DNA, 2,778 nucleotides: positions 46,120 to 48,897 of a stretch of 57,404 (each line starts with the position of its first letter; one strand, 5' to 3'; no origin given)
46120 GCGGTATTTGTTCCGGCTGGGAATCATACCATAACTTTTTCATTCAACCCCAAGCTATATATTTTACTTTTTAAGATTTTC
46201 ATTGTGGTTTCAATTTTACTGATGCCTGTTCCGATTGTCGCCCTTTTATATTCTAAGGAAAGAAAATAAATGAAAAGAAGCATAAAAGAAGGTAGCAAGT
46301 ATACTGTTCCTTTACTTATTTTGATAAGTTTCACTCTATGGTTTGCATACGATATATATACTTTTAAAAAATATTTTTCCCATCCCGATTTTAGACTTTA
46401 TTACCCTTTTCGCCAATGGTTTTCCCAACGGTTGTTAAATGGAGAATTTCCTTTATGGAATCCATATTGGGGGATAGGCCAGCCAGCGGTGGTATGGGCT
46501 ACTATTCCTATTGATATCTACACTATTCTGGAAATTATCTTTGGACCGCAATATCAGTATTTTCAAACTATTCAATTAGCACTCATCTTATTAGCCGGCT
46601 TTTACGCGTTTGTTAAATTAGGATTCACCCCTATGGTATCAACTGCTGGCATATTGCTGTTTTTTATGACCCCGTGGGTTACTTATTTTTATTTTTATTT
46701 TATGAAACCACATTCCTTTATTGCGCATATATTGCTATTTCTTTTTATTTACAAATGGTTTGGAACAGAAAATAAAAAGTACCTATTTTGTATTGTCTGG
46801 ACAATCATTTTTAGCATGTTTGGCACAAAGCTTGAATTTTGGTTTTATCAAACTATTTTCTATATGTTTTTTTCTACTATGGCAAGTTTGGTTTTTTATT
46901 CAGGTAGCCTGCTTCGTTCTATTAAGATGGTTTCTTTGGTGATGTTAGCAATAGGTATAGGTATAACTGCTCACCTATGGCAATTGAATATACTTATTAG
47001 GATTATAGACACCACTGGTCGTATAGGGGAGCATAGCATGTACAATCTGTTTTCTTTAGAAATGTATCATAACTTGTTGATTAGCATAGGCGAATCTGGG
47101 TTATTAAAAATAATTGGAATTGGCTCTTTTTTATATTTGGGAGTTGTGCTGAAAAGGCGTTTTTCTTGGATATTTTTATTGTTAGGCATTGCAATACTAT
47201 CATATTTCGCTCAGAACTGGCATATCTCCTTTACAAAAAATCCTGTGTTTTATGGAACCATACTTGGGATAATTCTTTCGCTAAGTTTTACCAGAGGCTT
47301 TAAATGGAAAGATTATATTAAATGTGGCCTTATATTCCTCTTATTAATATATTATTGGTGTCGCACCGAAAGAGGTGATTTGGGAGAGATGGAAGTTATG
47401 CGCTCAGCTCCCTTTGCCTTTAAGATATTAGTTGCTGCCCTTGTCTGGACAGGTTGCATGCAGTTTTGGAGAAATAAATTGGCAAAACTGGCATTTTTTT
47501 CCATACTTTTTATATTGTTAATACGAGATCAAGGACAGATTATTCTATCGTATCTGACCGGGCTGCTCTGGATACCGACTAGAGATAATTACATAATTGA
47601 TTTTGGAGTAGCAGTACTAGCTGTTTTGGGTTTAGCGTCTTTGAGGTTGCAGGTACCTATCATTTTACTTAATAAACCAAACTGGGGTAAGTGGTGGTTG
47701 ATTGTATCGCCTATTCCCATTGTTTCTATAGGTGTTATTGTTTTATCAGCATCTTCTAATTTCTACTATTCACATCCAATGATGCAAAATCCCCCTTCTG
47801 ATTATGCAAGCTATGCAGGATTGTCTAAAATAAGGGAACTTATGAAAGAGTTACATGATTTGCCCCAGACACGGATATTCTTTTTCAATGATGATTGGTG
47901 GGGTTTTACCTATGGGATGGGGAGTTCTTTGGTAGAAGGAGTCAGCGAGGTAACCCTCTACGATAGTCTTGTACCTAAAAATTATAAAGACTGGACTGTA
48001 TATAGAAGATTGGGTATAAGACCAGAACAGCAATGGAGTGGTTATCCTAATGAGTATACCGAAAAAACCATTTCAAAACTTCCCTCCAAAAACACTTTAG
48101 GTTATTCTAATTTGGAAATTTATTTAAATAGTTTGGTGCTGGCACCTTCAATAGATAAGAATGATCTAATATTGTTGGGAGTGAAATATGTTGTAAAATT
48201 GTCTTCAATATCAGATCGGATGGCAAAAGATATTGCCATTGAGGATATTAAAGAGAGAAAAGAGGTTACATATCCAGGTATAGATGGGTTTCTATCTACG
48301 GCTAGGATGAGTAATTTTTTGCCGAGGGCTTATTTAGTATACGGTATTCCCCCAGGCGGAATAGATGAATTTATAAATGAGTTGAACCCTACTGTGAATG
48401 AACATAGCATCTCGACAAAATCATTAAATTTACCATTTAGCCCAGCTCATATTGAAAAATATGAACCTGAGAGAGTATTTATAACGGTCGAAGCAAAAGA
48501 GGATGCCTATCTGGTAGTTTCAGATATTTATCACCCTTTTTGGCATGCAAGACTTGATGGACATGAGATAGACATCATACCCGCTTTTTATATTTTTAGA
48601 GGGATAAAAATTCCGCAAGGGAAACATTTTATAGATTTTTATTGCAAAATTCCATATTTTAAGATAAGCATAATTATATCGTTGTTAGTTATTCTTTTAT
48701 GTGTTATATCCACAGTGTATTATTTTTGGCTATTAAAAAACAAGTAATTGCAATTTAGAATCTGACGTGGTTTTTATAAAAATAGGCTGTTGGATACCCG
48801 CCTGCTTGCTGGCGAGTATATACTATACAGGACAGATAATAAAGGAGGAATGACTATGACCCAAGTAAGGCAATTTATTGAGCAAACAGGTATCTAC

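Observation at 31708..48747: Array of five YfhO-like GT-C membrane proteins in a diderm, with no GT-A/GT-B, Wzx/Wzy or polyprenyl-phosphate GT2 partner in the window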

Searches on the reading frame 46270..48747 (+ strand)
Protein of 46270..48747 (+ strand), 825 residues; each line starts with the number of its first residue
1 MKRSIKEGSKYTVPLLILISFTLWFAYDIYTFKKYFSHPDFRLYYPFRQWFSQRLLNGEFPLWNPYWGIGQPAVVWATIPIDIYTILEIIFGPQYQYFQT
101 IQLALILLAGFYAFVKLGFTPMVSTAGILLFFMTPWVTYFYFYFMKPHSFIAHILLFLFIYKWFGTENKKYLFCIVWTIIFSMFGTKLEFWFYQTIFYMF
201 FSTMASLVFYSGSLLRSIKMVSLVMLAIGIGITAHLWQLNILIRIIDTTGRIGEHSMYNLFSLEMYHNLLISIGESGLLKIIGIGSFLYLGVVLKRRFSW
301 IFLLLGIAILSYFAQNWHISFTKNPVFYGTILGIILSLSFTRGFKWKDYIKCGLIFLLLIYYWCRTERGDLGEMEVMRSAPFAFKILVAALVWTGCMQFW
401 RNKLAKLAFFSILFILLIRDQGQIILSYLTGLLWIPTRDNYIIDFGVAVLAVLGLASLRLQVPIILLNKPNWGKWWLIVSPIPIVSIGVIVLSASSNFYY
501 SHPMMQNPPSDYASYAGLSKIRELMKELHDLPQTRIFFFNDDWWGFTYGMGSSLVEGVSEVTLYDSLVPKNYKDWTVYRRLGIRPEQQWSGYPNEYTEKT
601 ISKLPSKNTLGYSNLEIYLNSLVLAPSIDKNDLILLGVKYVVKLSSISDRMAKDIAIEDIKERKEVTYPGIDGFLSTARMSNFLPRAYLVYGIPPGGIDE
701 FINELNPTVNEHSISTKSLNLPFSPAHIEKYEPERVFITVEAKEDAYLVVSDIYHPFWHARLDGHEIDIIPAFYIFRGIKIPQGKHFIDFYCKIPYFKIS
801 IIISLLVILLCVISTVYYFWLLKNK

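Call 3: search_protein_families(library=pfam, proteins=[window:46270-48747:+], max_evalue=0.01)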
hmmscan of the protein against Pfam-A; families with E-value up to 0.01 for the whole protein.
window:46270-48747:+ (825 aa): 1 family
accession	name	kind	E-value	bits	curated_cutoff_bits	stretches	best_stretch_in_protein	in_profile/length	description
PF09586.16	YfhO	-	1.9e-08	33.7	28.5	1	719-804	749-835/835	Bacterial membrane protein YfhO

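Call 4: search_protein_families(library=ncbifam, proteins=[window:46270-48747:+], max_evalue=0.01)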
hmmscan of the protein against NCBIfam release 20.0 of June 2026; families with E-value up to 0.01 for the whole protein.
window:46270-48747:+ (825 aa): 0 families

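Call 26: find_homologous_proteins(query=window:46270-48747:+, max_evalue=0.001)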
Query window:46270-48747:+ (825 aa): 128 proteins with E <= 0.001 among 8000 candidates; the best 120 are listed.
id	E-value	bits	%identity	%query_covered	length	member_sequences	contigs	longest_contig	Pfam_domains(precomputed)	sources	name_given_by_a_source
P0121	0.0e+0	1824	98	100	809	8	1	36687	PF09586.17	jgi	-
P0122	0.0e+0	1535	81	100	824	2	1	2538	PF09586.17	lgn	-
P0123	0.0e+0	1064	64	88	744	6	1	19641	-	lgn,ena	-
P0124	4.5e-286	970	53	98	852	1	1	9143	PF09586.17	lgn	-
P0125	3.5e-282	957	53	98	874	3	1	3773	PF09586.17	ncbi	-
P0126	1.6e-276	938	53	99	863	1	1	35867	PF09586.17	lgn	-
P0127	7.8e-276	936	51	99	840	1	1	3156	PF09586.17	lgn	-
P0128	1.5e-272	925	51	99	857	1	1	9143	PF09586.17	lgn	-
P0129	2.5e-263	895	50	98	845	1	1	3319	PF09586.17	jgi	-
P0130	2.1e-256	872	49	96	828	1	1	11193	PF09586.17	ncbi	-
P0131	1.3e-253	862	47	98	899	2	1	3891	PF09586.17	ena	-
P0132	2.4e-230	785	45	99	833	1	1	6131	-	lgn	-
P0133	1.3e-228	780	51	86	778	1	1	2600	-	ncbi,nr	ncbi:MAG: hypothetical protein Q8O30_06220, partial [Candidatus Omnitrophota bacterium]|nr:hypotheti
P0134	1.5e-223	763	43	99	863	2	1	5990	-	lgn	-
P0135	9.1e-221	754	43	96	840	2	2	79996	-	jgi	jgi:hypothetical protein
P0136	5.1e-217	741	43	99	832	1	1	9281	PF09586.17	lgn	-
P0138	1.7e-210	720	41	58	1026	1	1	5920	PF09586.17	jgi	jgi:hypothetical protein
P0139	5.1e-209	715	63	61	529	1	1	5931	PF09586.17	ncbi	-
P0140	1.8e-207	710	40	60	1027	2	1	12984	PF09586.17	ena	-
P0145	3.6e-203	695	43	97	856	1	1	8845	PF09586.17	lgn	-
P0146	2.2e-202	693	41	55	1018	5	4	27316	PF09586.17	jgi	jgi:hypothetical protein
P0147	6.2e-202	691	42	58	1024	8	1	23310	PF09586.17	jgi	-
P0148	1.0e-201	691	41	60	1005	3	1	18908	PF09586.17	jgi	jgi:hypothetical protein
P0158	8.3e-181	621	38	97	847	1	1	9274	PF09586.17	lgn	-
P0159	4.4e-174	599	38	99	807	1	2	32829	PF09586.17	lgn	-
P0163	9.6e-161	555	37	98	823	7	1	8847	PF09586.17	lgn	-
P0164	2.0e-157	544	36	97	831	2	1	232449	PF09586.17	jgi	jgi:hypothetical protein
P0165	2.1e-156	541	34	54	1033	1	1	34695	PF09586.17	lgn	-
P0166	7.0e-156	539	37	99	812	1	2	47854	PF09586.17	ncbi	-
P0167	2.8e-154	534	37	94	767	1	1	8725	PF09586.17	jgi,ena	-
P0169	2.8e-153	530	35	99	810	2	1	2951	PF09586.17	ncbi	-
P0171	3.2e-150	520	36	98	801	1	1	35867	PF09586.17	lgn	-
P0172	6.0e-150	519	35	98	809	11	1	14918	PF09586.17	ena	-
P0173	3.9e-147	510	36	96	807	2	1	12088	PF09586.17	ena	-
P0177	4.6e-121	424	34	96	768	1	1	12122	PF09586.17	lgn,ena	-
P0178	9.6e-12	62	33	11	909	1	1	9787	PF09586.17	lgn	-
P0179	1.1e-11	62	31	12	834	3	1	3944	PF09586.17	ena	-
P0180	7.5e-10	56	28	16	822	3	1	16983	PF09586.17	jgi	jgi:hypothetical protein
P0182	8.4e-10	56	25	25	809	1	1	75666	PF09586.17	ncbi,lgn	-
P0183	9.0e-10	56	29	16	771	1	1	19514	PF09586.17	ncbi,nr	ncbi:MAG: YfhO family protein [Chloroflexi bacterium]|nr:YfhO family protein [Chloroflexota bacteriu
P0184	9.1e-10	56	22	39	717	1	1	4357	PF09586.17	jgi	jgi:hypothetical protein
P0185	1.3e-9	55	29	16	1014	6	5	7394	PF09586.17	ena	-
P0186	1.8e-9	55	33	9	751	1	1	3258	PF09586.17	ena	-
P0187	3.5e-9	54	34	11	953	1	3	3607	PF15711.11,PF09586.17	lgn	-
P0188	7.4e-9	53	24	15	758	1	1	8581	PF09586.17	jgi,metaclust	metaclust:\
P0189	1.0e-8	52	34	10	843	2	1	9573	PF09586.17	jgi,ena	-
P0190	1.0e-8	52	32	16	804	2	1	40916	PF09586.17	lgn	-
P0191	1.2e-8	52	23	32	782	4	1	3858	PF09586.17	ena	-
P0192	1.3e-8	52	24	36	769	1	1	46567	PF09586.17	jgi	-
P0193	1.3e-8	52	36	9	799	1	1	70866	PF09586.17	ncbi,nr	ncbi:MAG: YfhO family protein [Planctomycetota bacterium]|nr:YfhO family protein [Planctomycetota ba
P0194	1.4e-8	52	37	13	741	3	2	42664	PF09586.17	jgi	jgi:hypothetical protein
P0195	1.5e-8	52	24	32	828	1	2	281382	PF09586.17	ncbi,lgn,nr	ncbi:MAG: YfhO family protein [Chloroflexi bacterium]|nr:YfhO family protein [Chloroflexota bacteriu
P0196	1.9e-8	51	27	33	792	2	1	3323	PF09586.17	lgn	-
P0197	2.2e-8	51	23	13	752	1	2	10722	PF09586.17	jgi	jgi:hypothetical protein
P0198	2.8e-8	51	30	23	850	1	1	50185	PF09586.17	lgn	-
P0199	3.3e-8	50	30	15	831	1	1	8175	PF09586.17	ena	-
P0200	3.3e-8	50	30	13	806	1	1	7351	PF09586.17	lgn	-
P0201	3.6e-8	50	32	16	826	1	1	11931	PF09586.17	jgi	jgi:hypothetical protein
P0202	3.9e-8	50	30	11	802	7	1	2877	PF09586.17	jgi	-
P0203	4.3e-8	50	31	10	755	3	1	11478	PF09586.17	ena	-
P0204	7.8e-8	49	39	10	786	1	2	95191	PF09586.17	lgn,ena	-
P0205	8.4e-8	49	21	32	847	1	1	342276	PF09586.17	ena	-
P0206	2.4e-7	48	36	11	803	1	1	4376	PF09586.17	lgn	-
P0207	2.5e-7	48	32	16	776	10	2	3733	PF09586.17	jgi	jgi:hypothetical protein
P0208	2.7e-7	47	31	19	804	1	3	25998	PF09586.17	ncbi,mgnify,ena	mgnify:CR=1 FL=1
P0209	4.2e-7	47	36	9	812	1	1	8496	PF09586.17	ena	-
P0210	6.5e-7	46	25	25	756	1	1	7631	PF09586.17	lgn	-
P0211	7.3e-7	46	25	16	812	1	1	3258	PF09586.17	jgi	-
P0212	8.2e-7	46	33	9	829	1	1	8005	PF09586.17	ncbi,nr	ncbi:YfhO family protein [Candidatus Roizmanbacteria bacterium]|nr:YfhO family protein [Candidatus R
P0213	9.5e-7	46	27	22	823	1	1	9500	PF09586.17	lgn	-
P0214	1.2e-6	45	23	36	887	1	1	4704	PF09586.17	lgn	-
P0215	1.2e-6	45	29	12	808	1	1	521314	PF09586.17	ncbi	ncbi:MAG: hypothetical protein U0704_01325 [Candidatus Eisenbacteria bacterium]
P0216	1.6e-6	45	28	8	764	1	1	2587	PF09586.17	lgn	-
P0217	1.7e-6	45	32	11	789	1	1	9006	PF09586.17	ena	-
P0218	1.8e-6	45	40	10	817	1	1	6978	PF09586.17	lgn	-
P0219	2.9e-6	44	30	20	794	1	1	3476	PF09586.17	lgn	-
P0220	3.3e-6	44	31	12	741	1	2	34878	PF09586.17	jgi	jgi:hypothetical protein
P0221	3.9e-6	44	24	14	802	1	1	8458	PF09586.17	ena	-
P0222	5.2e-6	43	29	15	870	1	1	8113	PF09586.17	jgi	jgi:hypothetical protein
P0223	5.3e-6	43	33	16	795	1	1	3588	PF09586.17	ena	-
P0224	5.6e-6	43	32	12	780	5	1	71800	PF09586.17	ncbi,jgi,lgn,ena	-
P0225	6.4e-6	43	30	19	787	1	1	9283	PF09586.17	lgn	-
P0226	7.1e-6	43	26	24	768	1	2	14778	PF09586.17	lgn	-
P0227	7.6e-6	43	25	23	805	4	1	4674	PF09586.17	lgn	-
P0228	1.7e-5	42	25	22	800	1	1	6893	PF09586.17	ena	-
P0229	1.8e-5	41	26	13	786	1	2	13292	PF09586.17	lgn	-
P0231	2.7e-5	41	31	8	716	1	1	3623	PF09586.17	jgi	jgi:hypothetical protein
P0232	2.9e-5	41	36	9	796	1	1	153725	PF09586.17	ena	-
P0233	4.0e-5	40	37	11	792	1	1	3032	PF09586.17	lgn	-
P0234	4.7e-5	40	33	8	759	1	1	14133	PF09586.17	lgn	-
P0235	5.5e-5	40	30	11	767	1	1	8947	PF09586.17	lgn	-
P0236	5.7e-5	40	36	10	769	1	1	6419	PF09586.17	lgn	-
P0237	1.9e-4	38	25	28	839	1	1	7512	PF09586.17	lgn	-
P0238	2.0e-4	38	26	13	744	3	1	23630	PF09586.17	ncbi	ncbi:MAG: hypothetical protein ACPLYD_02720 [Anaerolineae bacterium]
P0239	3.8e-4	37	24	33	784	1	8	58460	PF09586.17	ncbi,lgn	-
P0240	3.9e-4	37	25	24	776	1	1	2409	PF09586.17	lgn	-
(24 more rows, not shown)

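Call 27: search_protein_families(library=pfam, proteins=[P0183, P0195, P0193, P0212, P0205, P0184, P0192, P0214, P0182, P0224], max_evalue=0.001)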
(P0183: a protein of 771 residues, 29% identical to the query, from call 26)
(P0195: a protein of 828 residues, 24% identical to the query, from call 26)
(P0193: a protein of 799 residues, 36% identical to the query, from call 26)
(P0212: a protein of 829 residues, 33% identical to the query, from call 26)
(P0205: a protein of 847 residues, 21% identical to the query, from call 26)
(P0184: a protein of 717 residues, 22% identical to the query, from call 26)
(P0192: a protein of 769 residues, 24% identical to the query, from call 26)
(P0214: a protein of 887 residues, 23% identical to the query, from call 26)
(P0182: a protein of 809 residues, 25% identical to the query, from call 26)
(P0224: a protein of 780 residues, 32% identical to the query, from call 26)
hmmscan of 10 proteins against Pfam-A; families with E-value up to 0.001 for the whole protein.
P0183 (771 aa): 1 family
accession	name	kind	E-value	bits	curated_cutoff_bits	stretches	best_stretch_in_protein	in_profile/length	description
PF09586.16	YfhO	-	3.1e-11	42.8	28.5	1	671-732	772-834/835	Bacterial membrane protein YfhO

P0195 (828 aa): 1 family
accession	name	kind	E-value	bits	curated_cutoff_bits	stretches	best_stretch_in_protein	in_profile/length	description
PF09586.16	YfhO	-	4.6e-31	108.4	28.5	2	59-669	26-596/835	Bacterial membrane protein YfhO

P0193 (799 aa): 1 family
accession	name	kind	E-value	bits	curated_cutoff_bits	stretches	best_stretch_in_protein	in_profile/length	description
PF09586.16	YfhO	-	8.9e-18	64.5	28.5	2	689-769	754-835/835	Bacterial membrane protein YfhO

P0212 (829 aa): 1 family
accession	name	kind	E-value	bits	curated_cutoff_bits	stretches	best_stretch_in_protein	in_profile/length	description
PF09586.16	YfhO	-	4.2e-16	58.9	28.5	1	723-799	758-835/835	Bacterial membrane protein YfhO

P0205 (847 aa): 1 family
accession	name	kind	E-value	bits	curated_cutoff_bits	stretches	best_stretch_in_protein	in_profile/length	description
PF09586.16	YfhO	-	8.1e-09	34.9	28.5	1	751-824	760-833/835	Bacterial membrane protein YfhO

P0184 (717 aa): 1 family
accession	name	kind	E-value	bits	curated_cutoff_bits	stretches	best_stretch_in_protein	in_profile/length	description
PF09586.16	YfhO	-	1.9e-08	33.6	28.5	1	656-703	787-834/835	Bacterial membrane protein YfhO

P0192 (769 aa): 1 family
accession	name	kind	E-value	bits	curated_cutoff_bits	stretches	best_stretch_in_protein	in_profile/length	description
PF09586.16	YfhO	-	1.9e-31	109.7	28.5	2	663-742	755-835/835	Bacterial membrane protein YfhO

P0214 (887 aa): 1 family
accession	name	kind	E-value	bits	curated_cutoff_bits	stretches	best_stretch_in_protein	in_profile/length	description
PF09586.16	YfhO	-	1.1e-07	31.2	28.5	1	777-854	756-834/835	Bacterial membrane protein YfhO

P0182 (809 aa): 1 family
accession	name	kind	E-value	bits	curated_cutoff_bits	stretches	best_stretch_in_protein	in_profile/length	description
PF09586.16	YfhO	-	3.6e-13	49.2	28.5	1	706-784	756-835/835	Bacterial membrane protein YfhO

P0224 (780 aa): 2 families
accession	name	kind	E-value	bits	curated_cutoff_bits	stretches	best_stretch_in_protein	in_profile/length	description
PF09586.16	YfhO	-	9.9e-22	77.6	28.5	2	78-635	72-599/835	Bacterial membrane protein YfhO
PF25592.1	DUF7937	-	0.00012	21.5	31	1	278-480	157-361/402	Domain of unknown function (DUF7937)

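Call 55: predict_structure(alignment_id=A2)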
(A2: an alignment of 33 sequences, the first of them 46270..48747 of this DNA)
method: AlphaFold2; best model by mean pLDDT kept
length: 825 residues; sequences in the alignment: 33
mean_pLDDT: 85.6   pTM: 0.88
mean pLDDT of the five models: 85.6, 85.3, 85.4, 84.7, 83.9
residues with pLDDT >= 90: 393; 70-90: 340; 50-70: 54; < 50: 38
segments of 3 or more residues with pLDDT < 50: 1-3, 65-73, 75-77, 462-469, 471-479, 515-517
pLDDT, mean of each block of 10 residues (from residue 1): 60 94 94 81 78 85 51 54 86 88 96 95 96 94 89 97 95 96 82 91 96 93 97 91 80 72 93 89 88 80 85 73 92 89 82 91 84 89 96 94 96 92 89 83 96 87 45 46 91 91 81 54 85 83 57 79 78 91 91 87 90 88 84 93 86 90 72 81 93 92 95 94 94 89 95 81 95 93 96 90 96 90 67
secondary structure, 60 per line:
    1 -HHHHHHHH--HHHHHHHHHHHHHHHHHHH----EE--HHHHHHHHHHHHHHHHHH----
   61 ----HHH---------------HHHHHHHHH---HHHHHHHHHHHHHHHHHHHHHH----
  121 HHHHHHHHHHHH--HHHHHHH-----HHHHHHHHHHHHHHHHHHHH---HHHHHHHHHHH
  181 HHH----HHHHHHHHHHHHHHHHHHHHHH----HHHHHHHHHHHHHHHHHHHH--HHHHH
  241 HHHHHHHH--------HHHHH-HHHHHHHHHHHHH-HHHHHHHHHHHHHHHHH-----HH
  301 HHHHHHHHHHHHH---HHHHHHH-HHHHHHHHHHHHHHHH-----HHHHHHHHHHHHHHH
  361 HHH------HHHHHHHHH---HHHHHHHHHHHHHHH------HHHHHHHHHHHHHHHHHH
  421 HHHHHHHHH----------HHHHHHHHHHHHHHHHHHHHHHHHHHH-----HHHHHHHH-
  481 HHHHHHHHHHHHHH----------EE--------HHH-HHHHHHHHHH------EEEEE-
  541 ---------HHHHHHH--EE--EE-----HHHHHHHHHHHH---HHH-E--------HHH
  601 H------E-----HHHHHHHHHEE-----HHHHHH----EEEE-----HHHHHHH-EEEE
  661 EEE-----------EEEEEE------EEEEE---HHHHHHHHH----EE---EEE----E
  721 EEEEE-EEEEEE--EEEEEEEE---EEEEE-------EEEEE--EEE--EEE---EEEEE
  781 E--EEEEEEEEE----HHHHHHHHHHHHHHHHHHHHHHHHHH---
elements in order (helices of 4 or more, strands of 3 or more residues): H2-9 H12-30 H39-56 H83-91 H95-116 H121-132 H135-141 H147-166 H170-183 H188-209 H214-233 H236-248 H257-261 H263-275 H277-293 H299-313 H317-323 H325-340 H346-363 H370-378 H382-396 H403-429 H440-466 H472-479 H481-494 H519-528 E535-539 H550-556 H570-581 H598-601 H614-622 H630-635 E640-643 H649-655 E657-663 E675-680 E687-691 H695-703 E713-715 E720-725 E727-732 E735-742 E746-750 E758-762 E765-767 E770-772 E776-781 E784-792 H797-822

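Call 58: fold_search(model_id=the predicted structure, library=pdb)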
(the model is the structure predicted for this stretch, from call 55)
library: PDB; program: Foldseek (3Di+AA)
matches with E <= 10: 469; with E <= 0.001: 2
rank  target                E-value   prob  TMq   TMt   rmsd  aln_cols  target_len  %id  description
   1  6wby                  5.8e-05  1.00  0.39  0.27  21.5       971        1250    9  Single-Particle Cryo-EM Structure of Arabinofuranosyltransferase AftD from Mycobacteria, Mutant R1389S Class 2 (released 2020-05-13)
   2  6w98_A                6.2e-04  1.00  0.40  0.27  19.4       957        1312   10  Single-Particle Cryo-EM Structure of Arabinofuranosyltransferase AftD from Mycobacteria (released 2020-05-13)
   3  8b6l_I                1.2e-03  1.00  0.35  0.40  16.0       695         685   12  Subtomogram average of the human Sec61-TRAP-OSTA-translocon (released 2022-12-07)
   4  9n9j_I                1.5e-03  1.00  0.33  0.37  17.2       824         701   10  Structure of a GRP94 folding intermediate engaged with a CCDC134- and FKBP11-bound secretory translocon (released 2025-11-19)
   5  8pn9_A                3.0e-03  1.00  0.32  0.38  16.5       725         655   11  Structure of human oligosaccharyltransferase OST-A complex bound to NGI-1 (released 2024-05-08)
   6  6ftg_5                3.8e-03  1.00  0.35  0.43  14.1       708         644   10  Subtomogram average of OST-containing ribosome-translocon complexes from canine rough microsomal membranes (released 2018-03-21)
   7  3rce_A                4.6e-03  1.00  0.31  0.36  17.2       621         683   11  Bacterial oligosaccharyltransferase PglB (released 2011-06-15)
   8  7oci_F                5.5e-03  1.00  0.34  0.42  15.9       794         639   11  Cryo-EM structure of yeast Ost6p containing oligosaccharyltransferase complex (released 2022-02-16)
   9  6wbx                  6.2e-03  1.00  0.37  0.26  21.7       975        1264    9  Single-Particle Cryo-EM Structure of Arabinofuranosyltransferase AftD from Mycobacteria, Mutant R1389S Class 1 (released 2020-05-13)
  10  6s7o_A                7.0e-03  1.00  0.36  0.44  14.3       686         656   11  Cryo-EM structure of human oligosaccharyltransferase complex OST-A (released 2019-12-18)
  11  8age_A                1.1e-02  1.00  0.33  0.41  16.3       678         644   12  Structure of yeast oligosaccharylransferase complex with acceptor peptide bound (released 2022-12-07)
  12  6ezn_F                2.6e-02  0.99  0.35  0.42  13.7       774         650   11  Cryo-EM structure of the yeast oligosaccharyltransferase (OST) complex (released 2018-01-17)
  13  7bvf_B                5.6e-02  0.41  0.19  0.16  26.5       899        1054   10  Cryo-EM structure of Mycobacterium tuberculosis arabinosyltransferase EmbA-EmbB-AcpM2 in complex with ethambutol (released 2020-04-29)
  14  6c26_A                8.1e-02  0.96  0.32  0.38  12.8       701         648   14  The Cryo-EM structure of a eukaryotic oligosaccharyl transferase complex (released 2018-01-31)
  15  7bvc_B                9.2e-02  0.35  0.18  0.15  22.9       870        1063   10  Cryo-EM structure of Mycobacterium smegmatis arabinosyltransferase EmbA-EmbB-AcpM2 in complex with ethambutol (released 2020-04-29)
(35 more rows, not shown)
